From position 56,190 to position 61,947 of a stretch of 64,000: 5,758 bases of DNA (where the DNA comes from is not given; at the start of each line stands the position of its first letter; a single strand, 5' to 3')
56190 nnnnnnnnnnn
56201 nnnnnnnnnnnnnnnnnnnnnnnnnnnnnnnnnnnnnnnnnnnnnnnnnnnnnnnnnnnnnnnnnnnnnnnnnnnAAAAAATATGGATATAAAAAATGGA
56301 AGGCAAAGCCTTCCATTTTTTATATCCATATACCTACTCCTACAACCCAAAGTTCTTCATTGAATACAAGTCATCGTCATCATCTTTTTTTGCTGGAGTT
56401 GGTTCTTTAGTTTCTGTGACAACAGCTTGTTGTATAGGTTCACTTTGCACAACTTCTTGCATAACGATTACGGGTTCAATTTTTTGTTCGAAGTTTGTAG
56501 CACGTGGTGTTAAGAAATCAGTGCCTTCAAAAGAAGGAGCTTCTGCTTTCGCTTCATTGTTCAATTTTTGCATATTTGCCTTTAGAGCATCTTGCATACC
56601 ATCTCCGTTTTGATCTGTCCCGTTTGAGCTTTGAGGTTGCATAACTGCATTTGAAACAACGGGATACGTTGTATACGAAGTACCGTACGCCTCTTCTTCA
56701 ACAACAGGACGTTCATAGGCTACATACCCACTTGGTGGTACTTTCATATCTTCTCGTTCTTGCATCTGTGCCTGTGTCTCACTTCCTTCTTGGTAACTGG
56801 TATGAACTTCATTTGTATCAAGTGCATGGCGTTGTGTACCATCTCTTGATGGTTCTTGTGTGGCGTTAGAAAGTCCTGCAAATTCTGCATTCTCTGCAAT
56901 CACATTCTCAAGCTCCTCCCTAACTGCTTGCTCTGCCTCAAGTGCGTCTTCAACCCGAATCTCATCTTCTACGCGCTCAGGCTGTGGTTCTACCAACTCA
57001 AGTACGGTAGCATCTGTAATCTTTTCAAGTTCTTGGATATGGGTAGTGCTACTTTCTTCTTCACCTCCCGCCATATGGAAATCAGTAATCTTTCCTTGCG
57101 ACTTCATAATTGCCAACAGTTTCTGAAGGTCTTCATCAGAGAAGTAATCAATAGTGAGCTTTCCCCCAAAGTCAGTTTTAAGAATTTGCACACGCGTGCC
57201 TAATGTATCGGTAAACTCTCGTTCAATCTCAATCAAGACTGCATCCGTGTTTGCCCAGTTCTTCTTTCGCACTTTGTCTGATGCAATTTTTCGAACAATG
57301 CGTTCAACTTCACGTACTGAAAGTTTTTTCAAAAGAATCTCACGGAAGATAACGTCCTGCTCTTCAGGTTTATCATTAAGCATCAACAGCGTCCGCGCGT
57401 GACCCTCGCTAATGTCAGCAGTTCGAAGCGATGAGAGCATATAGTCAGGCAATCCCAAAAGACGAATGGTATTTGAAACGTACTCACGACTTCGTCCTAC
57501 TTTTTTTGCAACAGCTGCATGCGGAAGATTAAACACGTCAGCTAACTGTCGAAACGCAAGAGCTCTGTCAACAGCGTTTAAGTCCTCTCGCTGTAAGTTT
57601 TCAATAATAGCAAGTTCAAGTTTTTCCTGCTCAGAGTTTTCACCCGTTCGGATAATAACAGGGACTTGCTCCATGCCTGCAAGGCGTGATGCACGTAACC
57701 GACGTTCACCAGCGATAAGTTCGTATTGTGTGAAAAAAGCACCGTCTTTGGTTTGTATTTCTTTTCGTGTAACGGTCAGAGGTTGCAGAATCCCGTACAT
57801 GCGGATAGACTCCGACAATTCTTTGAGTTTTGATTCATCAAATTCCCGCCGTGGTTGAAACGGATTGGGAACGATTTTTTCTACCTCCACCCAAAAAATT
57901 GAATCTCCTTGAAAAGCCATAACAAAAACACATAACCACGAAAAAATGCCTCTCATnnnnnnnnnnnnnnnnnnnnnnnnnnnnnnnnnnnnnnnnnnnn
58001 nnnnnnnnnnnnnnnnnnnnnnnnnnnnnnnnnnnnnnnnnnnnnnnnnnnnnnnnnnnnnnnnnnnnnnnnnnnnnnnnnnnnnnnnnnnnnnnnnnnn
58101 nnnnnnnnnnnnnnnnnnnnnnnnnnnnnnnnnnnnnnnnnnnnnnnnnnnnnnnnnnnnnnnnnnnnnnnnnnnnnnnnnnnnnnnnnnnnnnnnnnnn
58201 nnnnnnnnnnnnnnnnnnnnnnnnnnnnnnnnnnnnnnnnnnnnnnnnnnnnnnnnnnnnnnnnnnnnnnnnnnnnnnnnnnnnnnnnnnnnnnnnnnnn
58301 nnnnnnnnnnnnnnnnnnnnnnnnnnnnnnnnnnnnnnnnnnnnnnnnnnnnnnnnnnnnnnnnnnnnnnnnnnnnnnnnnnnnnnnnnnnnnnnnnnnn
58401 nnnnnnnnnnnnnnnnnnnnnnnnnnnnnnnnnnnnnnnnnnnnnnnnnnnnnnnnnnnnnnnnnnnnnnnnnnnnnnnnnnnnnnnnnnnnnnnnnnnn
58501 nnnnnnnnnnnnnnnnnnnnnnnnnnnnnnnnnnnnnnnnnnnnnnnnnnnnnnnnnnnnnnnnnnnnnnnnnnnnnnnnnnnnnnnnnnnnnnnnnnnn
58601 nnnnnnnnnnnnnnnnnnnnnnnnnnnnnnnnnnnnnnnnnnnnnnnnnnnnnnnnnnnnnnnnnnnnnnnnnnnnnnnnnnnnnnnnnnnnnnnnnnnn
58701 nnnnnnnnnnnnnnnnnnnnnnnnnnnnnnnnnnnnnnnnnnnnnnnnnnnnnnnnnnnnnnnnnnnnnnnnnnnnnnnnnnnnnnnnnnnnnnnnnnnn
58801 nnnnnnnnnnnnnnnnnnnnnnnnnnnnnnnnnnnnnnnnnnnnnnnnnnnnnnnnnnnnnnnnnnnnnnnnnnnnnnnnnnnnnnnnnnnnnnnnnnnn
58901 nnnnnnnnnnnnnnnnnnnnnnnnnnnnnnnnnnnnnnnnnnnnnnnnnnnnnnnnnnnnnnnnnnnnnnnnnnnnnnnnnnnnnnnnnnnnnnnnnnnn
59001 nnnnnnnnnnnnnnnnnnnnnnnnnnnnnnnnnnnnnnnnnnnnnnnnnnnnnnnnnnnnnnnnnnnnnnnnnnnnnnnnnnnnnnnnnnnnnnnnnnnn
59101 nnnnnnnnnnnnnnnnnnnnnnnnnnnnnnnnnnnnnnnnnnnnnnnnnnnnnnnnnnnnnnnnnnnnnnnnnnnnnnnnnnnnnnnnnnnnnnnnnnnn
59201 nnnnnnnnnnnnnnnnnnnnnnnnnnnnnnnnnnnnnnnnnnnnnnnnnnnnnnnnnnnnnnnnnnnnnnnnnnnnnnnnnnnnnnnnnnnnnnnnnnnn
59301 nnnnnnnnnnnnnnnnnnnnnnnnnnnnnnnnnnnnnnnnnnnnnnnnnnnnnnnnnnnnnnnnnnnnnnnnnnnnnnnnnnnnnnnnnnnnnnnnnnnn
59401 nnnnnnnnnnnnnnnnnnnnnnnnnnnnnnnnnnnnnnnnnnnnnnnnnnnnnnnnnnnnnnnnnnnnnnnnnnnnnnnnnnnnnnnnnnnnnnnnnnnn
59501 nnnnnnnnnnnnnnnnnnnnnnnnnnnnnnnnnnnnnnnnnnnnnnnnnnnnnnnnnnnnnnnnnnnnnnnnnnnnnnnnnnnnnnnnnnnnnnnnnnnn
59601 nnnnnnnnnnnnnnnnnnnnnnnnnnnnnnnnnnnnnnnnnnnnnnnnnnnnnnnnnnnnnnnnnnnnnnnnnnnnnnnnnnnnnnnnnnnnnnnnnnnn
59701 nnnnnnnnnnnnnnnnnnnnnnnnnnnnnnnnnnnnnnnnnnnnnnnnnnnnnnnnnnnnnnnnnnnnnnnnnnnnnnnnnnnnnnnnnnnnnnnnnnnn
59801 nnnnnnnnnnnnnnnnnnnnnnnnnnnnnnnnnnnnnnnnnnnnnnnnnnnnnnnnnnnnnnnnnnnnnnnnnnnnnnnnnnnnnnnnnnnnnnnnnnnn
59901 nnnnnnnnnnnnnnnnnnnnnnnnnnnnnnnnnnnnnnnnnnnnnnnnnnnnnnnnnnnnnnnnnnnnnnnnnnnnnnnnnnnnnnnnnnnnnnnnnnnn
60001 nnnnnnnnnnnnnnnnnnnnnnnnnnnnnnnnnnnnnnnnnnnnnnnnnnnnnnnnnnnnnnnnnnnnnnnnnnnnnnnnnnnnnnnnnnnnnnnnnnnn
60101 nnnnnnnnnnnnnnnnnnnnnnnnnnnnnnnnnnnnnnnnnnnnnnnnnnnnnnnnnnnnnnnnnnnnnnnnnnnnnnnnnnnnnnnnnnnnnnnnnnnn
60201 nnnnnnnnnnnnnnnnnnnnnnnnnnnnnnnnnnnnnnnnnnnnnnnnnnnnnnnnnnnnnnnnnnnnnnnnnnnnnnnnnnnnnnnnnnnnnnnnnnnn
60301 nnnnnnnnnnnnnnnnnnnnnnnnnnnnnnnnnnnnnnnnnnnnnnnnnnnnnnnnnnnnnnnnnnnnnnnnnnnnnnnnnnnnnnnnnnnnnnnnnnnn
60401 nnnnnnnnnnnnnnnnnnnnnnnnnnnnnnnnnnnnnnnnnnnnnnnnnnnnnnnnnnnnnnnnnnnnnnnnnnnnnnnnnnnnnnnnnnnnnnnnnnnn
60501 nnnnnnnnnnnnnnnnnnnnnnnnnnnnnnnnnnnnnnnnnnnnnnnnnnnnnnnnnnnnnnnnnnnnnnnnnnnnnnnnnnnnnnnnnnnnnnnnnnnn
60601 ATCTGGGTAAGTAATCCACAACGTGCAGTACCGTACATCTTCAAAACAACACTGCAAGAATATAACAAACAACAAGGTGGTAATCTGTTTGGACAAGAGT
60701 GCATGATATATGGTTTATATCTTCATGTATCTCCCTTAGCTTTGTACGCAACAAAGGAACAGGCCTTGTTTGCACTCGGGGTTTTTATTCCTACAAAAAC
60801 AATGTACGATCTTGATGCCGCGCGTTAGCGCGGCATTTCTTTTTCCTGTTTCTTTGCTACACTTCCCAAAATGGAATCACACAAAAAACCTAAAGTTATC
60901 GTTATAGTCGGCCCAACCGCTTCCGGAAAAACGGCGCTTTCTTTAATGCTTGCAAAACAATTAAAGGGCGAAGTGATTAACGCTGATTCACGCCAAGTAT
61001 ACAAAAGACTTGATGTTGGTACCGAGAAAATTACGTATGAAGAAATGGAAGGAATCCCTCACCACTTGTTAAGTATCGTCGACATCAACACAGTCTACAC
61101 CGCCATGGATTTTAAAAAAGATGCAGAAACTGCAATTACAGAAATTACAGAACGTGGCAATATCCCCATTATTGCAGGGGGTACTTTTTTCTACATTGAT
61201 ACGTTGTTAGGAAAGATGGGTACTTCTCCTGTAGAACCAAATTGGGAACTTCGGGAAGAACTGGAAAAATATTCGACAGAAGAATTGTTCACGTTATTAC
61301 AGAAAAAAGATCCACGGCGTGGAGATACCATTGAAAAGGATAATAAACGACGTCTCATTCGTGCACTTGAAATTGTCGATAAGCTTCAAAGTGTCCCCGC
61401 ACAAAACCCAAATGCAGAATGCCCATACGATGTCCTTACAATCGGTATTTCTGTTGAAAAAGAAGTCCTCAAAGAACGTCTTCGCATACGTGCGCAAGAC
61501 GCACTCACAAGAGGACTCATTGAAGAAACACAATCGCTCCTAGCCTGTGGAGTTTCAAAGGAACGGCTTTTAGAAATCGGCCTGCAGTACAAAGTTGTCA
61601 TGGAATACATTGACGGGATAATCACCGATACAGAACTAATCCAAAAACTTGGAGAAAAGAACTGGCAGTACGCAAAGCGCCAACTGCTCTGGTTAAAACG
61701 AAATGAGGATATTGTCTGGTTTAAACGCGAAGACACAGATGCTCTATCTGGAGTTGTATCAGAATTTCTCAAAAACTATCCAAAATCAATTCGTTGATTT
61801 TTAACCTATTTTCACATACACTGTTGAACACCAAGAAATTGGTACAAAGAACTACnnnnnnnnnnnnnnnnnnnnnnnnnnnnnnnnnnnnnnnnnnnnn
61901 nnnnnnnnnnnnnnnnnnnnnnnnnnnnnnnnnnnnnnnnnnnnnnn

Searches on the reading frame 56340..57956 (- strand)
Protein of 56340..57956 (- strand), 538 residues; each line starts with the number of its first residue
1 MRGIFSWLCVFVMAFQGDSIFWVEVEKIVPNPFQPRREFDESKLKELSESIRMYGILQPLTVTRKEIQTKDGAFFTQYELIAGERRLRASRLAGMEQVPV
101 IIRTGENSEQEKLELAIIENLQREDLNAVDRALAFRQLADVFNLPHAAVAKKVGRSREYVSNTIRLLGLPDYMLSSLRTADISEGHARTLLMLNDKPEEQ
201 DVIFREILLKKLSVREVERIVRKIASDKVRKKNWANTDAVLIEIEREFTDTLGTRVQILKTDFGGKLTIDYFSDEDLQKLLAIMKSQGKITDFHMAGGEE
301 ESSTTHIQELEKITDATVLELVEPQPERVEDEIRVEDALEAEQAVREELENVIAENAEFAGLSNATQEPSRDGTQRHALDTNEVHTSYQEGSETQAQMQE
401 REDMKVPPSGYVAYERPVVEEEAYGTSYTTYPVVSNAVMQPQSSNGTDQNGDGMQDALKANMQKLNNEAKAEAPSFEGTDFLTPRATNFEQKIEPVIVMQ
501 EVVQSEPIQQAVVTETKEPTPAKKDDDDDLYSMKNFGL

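Call 90: search_protein_families(library=pfam, proteins=[window:56340-57956:-], max_evalue=0.001)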
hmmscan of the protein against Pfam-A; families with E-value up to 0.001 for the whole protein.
window:56340-57956:- (538 aa): 3 families
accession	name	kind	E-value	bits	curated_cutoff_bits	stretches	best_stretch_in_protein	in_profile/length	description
PF17762.8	HTH_ParB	-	1.1e-27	96.6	22.6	1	124-224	1-100/102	ParB HTH domain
PF02195.25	ParB_N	-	7.2e-27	93.7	26.3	1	22-122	5-95/95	ParB N-terminal domain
PF23552.2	ParB_C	-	1e-07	31.7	23.8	1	239-283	3-48/50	ParB dimerisation domain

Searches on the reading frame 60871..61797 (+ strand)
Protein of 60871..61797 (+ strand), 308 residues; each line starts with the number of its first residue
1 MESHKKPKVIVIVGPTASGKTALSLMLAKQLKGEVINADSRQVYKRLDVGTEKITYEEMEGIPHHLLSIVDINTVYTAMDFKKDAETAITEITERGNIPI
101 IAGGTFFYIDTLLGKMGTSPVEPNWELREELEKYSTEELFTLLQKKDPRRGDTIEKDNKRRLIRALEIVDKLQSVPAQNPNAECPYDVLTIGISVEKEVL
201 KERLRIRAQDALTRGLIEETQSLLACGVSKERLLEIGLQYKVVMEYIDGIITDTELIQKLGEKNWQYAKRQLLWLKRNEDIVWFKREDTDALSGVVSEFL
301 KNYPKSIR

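Call 90: search_protein_families(library=pfam, proteins=[window:60871-61797:+], max_evalue=0.001)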
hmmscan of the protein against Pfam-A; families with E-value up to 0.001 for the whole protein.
window:60871-61797:+ (308 aa): 5 families
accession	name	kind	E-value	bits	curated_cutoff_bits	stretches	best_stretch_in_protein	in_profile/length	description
PF01715.23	IPPT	-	1.1e-60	205.8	23.6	1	42-277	1-242/243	IPP transferase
PF01745.22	IPT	-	3.7e-08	33.5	20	1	8-104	2-98/233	Isopentenyl transferase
PF20720.3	nSTAND3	-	0.00035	20.7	27.2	1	5-37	15-50/155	Novel STAND NTPase 3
PF06414.18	Zeta_toxin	-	0.00044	20.2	22.3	1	3-37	12-48/199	Zeta toxin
PF13671.12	AAA_33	-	0.00052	20.8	27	0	9-41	1-35/143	AAA domain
